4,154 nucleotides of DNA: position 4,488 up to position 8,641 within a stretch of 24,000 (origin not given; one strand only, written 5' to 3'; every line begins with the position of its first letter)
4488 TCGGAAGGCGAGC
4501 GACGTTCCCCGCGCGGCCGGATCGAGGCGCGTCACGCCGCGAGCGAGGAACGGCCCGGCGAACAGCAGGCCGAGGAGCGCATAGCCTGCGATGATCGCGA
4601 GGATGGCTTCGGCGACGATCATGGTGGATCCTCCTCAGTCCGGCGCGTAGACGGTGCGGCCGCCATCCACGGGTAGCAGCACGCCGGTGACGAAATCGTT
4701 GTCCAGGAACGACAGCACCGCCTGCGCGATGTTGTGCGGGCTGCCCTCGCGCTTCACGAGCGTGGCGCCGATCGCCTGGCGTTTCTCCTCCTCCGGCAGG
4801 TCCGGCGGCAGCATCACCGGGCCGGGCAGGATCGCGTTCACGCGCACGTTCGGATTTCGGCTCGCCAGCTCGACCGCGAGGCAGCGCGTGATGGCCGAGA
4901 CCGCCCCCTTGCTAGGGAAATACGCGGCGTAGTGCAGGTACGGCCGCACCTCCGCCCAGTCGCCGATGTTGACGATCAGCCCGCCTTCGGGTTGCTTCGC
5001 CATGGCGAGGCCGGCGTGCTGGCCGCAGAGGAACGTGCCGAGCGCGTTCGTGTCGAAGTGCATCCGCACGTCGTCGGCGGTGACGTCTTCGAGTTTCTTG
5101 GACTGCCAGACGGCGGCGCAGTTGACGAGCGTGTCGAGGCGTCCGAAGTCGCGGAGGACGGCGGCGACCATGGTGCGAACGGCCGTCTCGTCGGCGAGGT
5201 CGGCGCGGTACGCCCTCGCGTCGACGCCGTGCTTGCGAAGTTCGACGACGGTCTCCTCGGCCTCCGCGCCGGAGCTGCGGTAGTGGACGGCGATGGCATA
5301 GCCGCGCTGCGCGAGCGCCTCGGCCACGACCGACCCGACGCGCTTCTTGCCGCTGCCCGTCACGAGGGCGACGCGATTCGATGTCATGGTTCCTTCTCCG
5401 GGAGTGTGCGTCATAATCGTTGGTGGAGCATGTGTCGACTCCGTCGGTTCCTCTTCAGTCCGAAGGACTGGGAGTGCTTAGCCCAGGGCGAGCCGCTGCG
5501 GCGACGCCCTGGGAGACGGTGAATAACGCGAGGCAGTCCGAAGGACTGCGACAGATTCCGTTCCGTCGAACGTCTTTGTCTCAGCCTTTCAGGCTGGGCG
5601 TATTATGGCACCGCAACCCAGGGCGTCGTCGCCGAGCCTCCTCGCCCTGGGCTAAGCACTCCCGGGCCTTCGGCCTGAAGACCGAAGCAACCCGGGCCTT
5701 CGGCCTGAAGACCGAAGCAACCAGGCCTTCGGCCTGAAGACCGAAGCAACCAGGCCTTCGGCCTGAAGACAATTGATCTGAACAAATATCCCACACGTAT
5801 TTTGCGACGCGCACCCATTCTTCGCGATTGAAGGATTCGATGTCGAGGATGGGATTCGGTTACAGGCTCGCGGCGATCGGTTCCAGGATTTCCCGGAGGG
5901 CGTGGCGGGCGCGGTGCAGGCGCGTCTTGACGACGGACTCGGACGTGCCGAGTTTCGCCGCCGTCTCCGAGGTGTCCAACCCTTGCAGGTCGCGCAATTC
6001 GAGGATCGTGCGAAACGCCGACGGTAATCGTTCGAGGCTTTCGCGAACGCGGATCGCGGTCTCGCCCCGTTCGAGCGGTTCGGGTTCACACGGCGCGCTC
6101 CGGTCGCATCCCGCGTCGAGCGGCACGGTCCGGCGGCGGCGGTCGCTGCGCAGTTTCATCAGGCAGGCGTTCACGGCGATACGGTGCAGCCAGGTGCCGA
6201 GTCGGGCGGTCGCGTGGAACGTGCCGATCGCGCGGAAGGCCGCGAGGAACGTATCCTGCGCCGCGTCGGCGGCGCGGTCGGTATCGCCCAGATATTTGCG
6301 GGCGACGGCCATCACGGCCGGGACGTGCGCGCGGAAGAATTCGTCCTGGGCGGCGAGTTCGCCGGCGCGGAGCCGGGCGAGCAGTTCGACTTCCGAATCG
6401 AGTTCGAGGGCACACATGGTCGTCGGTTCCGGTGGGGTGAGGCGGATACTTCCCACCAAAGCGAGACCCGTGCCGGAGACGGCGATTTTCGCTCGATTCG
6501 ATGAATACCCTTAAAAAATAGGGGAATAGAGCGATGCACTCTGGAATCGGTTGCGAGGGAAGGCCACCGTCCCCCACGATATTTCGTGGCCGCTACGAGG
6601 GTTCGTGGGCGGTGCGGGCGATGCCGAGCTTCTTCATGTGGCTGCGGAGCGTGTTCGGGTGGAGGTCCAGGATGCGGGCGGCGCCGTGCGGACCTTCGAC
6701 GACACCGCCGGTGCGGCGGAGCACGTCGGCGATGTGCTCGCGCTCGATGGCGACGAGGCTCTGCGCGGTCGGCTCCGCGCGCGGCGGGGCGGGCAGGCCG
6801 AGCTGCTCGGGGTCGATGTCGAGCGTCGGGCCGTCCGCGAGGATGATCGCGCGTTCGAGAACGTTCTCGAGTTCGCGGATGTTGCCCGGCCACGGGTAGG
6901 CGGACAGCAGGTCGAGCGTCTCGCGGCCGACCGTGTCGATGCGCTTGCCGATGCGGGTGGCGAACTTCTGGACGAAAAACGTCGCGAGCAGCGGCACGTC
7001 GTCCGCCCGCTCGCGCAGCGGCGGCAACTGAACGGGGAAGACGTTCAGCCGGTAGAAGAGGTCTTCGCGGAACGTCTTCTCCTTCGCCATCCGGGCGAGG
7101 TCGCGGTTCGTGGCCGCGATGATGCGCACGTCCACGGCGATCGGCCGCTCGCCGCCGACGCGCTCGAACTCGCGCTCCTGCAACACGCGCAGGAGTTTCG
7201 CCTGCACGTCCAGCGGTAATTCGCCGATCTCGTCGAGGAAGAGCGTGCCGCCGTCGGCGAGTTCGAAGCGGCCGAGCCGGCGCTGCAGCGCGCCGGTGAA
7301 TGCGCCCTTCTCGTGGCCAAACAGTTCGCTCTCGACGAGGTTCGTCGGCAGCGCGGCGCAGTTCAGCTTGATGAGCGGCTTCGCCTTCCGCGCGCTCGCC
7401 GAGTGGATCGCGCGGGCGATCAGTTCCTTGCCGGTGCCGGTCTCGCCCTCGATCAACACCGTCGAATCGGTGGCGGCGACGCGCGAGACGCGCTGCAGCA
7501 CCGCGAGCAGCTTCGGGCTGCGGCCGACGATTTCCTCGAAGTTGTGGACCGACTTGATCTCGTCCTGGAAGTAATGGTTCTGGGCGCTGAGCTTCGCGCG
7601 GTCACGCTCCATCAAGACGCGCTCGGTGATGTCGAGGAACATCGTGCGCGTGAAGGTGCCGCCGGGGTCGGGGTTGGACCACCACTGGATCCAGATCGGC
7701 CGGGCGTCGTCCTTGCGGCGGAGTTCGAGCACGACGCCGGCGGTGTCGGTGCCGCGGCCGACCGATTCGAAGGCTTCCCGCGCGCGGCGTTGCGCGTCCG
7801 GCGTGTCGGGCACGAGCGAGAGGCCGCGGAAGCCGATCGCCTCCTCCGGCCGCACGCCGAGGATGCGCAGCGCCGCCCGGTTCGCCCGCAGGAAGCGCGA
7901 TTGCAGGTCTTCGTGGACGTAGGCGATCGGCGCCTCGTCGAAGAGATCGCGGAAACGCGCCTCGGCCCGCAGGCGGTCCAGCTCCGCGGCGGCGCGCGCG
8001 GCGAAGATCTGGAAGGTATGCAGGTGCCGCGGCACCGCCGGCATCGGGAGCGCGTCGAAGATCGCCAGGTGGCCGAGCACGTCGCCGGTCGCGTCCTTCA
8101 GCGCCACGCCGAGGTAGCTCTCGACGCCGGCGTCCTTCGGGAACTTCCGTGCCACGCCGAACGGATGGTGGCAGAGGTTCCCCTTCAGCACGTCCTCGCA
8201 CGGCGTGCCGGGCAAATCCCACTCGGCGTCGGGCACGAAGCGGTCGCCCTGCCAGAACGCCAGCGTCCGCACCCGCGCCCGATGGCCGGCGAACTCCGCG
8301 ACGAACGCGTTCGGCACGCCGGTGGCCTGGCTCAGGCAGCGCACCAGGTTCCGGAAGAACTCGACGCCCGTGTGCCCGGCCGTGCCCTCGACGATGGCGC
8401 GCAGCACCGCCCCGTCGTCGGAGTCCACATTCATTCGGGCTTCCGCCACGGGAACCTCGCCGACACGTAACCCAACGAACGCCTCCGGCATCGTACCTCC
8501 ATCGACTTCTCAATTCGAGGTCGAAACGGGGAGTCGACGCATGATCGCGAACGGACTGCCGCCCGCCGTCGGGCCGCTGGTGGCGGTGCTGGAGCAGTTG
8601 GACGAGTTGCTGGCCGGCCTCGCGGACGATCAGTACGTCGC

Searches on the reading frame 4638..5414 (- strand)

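Call 67: search_protein_families(library=pfam, proteins=[window:4638-5414:-], max_evalue=0.0001)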
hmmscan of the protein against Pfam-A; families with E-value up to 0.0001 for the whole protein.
window:4638-5414:- (259 aa): 3 families
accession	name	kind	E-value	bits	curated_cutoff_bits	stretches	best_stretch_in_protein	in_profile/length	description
PF13561.12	adh_short_C2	-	4.6e-42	144.7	27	1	26-253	8-235/236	Enoyl-(Acyl carrier protein) reductase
PF00106.31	adh_short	-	6e-37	127.5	26.6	1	15-200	2-182/195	short chain dehydrogenase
PF08659.16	KR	-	7.1e-12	46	22.6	1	17-122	4-111/180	KR domain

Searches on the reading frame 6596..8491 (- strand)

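Call 67: search_protein_families(library=pfam, proteins=[window:6596-8491:-], max_evalue=0.0001)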
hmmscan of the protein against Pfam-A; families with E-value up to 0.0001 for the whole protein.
window:6596-8491:- (632 aa): 7 families
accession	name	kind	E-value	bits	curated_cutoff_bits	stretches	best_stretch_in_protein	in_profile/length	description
PF00158.32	Sigma54_activat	-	5.8e-75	251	20.2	1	321-487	1-167/168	Sigma-54 interaction domain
PF25601.1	AAA_lid_14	-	5.7e-23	81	27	1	493-560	1-68/87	AAA+ ATPase lid domain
PF14532.12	Sigma54_activ_2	-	7.2e-19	68.8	25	1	322-492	1-138/138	Sigma-54 interaction domain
PF07728.20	AAA_5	-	4.9e-09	36.7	22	1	345-463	2-123/139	AAA domain (dynein-related subfamily)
PF08448.16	PAS_4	-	9.4e-09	35.9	23.1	1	187-292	6-109/110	PAS fold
PF13188.13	PAS_8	-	2.1e-07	31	21.8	1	178-237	1-61/65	PAS domain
PF02954.25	HTH_8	-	6e-06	26.3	22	1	581-622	4-42/42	Bacterial regulatory protein, Fis family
